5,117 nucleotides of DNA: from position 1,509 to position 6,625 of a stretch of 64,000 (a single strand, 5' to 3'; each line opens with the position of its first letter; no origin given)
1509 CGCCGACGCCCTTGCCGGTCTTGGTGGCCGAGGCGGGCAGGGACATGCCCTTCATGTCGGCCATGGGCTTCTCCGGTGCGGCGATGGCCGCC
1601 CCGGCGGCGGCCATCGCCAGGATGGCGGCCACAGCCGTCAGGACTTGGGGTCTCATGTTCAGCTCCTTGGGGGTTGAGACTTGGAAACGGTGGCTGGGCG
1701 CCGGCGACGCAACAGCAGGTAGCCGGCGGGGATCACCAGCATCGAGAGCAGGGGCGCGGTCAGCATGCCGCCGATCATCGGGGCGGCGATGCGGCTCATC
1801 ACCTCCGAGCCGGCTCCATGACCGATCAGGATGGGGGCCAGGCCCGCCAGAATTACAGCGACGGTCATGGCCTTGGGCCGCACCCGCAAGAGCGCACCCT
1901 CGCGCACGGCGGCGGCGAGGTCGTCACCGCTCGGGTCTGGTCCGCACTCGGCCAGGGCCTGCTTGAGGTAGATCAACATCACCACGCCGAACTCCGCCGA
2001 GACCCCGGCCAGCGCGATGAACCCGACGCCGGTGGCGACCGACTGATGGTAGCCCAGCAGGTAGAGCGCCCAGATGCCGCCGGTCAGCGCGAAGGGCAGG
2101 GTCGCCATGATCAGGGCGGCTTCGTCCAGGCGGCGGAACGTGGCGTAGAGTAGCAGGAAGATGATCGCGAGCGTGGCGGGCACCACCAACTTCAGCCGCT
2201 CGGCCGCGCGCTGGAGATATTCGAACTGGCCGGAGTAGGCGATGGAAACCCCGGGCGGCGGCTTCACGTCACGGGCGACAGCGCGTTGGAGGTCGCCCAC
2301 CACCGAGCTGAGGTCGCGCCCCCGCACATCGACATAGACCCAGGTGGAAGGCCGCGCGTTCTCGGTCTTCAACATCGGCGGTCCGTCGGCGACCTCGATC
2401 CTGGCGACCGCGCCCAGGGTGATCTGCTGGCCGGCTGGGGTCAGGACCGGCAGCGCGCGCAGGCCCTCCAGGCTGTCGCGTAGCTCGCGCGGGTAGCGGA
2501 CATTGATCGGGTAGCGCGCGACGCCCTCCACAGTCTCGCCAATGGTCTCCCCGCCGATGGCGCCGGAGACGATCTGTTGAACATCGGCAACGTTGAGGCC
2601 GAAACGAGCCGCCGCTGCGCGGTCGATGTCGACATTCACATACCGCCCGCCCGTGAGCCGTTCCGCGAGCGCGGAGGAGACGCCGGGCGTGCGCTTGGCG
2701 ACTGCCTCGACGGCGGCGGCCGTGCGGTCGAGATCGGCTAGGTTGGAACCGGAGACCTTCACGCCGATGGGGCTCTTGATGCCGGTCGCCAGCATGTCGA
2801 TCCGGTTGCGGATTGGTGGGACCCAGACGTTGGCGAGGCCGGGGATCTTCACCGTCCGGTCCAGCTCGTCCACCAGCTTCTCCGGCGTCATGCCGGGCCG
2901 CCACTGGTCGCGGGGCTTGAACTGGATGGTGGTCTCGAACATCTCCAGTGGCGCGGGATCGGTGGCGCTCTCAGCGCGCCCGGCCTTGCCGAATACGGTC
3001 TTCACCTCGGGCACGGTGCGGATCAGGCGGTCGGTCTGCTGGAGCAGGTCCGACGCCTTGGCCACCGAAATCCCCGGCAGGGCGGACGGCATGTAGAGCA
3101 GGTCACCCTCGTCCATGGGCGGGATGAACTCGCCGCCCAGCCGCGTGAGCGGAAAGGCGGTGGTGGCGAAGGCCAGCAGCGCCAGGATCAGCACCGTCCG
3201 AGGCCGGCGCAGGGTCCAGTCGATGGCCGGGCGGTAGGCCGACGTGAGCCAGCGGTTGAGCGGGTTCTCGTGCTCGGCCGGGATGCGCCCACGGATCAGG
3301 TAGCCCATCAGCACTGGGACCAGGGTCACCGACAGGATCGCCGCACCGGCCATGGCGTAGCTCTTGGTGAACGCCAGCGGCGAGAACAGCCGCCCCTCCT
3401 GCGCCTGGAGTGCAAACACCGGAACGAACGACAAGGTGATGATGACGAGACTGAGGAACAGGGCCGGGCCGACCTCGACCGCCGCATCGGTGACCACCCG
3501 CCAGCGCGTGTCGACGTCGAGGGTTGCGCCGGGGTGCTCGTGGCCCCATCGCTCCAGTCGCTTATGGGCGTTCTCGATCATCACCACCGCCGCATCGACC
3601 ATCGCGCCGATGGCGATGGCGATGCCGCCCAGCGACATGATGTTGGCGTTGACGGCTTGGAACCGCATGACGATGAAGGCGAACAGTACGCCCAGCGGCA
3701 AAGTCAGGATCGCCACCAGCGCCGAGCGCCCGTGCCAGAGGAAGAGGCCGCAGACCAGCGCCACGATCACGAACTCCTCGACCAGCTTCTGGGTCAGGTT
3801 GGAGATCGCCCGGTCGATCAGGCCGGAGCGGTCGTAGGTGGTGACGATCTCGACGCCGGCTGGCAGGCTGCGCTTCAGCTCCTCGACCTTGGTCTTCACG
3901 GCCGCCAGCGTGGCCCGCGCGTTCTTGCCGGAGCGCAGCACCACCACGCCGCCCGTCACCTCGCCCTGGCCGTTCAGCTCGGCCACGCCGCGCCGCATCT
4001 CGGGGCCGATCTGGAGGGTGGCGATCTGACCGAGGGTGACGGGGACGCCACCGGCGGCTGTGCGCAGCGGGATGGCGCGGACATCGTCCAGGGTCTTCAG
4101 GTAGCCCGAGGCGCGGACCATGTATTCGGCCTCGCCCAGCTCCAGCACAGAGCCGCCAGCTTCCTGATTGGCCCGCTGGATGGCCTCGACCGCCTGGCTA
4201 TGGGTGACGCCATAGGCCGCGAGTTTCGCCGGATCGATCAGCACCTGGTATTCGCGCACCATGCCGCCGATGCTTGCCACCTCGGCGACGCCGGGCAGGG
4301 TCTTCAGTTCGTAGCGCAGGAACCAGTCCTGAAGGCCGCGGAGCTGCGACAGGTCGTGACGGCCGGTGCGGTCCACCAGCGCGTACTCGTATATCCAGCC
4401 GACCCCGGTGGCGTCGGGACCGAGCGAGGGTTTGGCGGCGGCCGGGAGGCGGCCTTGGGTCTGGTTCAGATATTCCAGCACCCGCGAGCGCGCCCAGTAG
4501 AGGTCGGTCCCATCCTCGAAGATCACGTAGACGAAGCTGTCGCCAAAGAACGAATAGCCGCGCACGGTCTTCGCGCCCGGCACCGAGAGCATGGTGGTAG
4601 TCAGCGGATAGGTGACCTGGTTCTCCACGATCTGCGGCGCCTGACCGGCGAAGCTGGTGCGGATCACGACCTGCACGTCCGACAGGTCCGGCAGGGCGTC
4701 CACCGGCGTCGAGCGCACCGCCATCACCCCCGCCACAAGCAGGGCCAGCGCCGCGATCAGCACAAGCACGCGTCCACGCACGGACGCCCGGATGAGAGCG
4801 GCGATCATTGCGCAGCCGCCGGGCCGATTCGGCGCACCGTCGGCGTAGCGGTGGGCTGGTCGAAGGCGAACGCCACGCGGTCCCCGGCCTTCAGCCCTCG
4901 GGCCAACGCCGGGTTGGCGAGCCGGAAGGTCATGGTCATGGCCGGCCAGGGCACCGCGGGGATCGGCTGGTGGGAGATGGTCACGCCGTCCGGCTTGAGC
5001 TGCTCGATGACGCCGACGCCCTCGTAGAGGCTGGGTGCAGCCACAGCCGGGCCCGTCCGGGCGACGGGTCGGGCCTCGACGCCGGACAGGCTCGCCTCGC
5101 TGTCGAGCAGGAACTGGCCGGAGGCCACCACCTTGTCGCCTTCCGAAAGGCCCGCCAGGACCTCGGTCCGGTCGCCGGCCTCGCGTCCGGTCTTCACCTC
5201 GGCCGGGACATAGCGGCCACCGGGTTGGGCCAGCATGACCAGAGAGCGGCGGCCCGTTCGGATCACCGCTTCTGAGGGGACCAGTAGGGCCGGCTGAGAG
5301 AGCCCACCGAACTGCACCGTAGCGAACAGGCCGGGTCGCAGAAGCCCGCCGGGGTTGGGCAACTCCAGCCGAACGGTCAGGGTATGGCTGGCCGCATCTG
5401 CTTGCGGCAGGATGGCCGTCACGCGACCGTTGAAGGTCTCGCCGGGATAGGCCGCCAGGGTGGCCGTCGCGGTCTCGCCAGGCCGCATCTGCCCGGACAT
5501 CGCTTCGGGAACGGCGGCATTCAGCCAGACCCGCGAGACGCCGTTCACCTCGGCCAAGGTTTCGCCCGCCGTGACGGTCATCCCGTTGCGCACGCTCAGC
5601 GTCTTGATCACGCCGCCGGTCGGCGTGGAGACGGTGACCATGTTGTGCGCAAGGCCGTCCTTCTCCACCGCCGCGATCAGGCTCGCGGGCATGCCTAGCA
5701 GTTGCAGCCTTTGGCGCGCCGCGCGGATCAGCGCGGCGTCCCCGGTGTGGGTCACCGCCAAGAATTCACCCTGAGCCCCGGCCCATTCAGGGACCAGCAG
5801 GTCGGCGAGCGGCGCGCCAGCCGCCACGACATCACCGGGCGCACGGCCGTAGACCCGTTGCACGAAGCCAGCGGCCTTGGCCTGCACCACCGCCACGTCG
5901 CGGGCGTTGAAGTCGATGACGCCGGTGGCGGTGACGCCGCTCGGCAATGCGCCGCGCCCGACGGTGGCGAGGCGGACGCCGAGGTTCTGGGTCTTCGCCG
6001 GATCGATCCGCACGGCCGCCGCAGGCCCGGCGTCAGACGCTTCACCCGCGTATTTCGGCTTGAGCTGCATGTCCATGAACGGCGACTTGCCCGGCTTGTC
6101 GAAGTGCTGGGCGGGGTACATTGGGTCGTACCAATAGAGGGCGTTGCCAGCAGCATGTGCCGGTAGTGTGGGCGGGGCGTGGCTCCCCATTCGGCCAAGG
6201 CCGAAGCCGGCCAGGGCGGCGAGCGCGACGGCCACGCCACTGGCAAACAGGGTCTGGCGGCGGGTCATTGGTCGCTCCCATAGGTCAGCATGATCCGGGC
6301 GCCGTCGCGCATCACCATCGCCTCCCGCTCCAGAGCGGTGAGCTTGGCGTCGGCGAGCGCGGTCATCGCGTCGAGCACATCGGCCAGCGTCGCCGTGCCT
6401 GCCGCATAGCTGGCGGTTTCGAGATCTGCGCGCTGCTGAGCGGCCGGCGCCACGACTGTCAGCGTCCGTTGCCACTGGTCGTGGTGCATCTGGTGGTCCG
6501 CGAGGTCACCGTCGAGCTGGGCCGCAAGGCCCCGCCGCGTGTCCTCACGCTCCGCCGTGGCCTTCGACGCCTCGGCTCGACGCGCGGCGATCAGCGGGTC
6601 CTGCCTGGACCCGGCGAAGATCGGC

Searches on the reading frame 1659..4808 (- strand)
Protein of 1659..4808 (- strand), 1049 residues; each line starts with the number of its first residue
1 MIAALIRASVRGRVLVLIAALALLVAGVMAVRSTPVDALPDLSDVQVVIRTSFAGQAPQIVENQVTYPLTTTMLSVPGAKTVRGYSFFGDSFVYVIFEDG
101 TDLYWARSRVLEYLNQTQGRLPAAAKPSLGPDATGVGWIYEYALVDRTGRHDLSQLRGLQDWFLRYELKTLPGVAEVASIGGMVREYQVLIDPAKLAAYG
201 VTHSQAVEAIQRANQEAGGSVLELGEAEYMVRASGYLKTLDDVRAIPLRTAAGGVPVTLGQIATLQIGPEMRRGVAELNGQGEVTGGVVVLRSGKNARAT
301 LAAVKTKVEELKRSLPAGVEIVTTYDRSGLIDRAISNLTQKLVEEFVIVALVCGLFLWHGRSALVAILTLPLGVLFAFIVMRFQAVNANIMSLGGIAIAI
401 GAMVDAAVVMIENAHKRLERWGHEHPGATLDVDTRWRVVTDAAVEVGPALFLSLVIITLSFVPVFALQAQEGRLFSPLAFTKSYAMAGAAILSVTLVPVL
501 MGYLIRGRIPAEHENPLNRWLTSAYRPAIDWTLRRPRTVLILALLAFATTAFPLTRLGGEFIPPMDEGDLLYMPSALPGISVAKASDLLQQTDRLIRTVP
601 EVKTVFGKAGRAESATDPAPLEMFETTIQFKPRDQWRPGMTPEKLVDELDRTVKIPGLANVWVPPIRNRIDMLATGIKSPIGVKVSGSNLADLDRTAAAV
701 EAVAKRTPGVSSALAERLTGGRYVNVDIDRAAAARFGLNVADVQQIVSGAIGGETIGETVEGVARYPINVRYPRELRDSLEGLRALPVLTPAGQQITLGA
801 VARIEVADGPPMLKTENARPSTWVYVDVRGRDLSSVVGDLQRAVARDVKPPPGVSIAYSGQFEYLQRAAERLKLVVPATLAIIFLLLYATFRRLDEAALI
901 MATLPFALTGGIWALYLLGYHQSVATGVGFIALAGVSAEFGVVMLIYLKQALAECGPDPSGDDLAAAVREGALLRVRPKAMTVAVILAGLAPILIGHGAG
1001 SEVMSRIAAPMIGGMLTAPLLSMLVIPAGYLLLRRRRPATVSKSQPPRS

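Call 26: search_protein_families(library=pfam, proteins=[window:1659-4808:-], max_evalue=0.0001)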
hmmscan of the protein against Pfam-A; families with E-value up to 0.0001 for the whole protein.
window:1659-4808:- (1049 aa): 1 family
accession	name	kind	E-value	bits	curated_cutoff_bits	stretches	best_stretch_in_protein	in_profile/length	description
PF00873.25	ACR_tran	-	1.2e-235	785.1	28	1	6-1033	2-1020/1021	AcrB/AcrD/AcrF family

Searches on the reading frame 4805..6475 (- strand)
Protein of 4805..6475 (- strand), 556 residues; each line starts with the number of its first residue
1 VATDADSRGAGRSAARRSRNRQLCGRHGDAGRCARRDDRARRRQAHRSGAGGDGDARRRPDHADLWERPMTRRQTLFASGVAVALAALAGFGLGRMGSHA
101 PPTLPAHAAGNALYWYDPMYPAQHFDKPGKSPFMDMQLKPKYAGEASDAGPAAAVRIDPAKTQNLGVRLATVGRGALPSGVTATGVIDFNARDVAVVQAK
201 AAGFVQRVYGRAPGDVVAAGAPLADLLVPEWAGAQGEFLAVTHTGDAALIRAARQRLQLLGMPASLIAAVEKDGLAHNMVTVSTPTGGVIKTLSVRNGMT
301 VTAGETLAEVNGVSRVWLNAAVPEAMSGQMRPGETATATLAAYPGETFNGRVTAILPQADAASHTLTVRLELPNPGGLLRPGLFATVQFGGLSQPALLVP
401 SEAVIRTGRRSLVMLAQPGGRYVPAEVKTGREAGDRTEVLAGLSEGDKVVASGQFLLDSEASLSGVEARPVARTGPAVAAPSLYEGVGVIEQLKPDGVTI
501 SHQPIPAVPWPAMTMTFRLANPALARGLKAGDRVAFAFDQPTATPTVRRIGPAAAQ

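Call 26: search_protein_families(library=pfam, proteins=[window:4805-6475:-], max_evalue=0.0001)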
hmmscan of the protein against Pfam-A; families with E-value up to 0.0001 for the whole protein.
window:4805-6475:- (556 aa): 7 families
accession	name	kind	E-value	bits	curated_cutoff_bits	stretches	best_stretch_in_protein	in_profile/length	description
PF16576.10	HlyD_D23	-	3.6e-65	219.7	30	1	179-385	4-214/214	Barrel-sandwich domain of CusB or HlyD membrane-fusion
PF11604.15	CusF_Ec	-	8e-22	77.3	27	1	484-550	2-70/72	Copper binding periplasmic protein CusF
PF16572.11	HlyD_D4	-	1.8e-18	66.6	26.4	1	223-274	1-53/55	Long alpha hairpin domain of cation efflux system protein, CusB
PF13437.12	HlyD_3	-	1.3e-17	64.8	22.2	1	281-382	1-106/106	HlyD family secretion protein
PF19335.5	HMBD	-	2.1e-10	40.8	23.6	1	114-141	1-28/28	Heavy metal binding domain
PF00529.27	CusB_dom_1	-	4.6e-08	33.6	26.5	0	396-450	14-88/89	Cation efflux system protein CusB domain 1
PF13533.13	Biotin_lipoyl_2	-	1.6e-05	25.1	29.8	1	280-310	1-31/32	Biotin-lipoyl like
